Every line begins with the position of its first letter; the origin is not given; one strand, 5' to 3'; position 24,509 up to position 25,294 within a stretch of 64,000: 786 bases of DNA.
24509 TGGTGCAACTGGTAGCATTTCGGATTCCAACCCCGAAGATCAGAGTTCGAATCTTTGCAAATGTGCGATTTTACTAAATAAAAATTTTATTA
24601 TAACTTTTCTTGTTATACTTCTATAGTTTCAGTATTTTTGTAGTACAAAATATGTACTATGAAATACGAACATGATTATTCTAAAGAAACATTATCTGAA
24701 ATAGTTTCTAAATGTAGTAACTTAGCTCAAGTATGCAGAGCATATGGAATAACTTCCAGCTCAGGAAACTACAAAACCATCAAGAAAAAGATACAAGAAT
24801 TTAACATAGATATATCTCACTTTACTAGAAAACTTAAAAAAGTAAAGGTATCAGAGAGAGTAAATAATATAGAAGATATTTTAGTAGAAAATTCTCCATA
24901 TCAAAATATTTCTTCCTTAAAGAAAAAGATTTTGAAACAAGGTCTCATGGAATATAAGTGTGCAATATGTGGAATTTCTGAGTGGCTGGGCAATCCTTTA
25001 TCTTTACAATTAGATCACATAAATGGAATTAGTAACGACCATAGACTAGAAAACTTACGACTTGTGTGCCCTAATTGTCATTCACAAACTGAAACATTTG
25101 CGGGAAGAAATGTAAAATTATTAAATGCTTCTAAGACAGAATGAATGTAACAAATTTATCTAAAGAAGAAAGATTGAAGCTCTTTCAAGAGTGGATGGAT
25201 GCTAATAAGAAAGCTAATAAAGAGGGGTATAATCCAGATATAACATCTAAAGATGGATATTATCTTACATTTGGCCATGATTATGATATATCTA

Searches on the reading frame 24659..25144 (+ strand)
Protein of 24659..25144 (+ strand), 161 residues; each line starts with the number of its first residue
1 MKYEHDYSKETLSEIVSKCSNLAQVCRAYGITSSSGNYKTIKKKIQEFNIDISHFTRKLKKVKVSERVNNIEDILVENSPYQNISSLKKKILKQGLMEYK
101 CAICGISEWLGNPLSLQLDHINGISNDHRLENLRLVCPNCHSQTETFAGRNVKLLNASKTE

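Call 34: search_protein_families(library=pfam, proteins=[window:24659-25144:+], max_evalue=0.001)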
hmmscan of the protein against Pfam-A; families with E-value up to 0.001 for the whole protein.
window:24659-25144:+ (161 aa): 1 family
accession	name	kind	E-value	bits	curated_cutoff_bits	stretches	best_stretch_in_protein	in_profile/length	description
PF01844.29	HNH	-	7.9e-06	26.4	21.4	1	101-144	1-44/47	HNH endonuclease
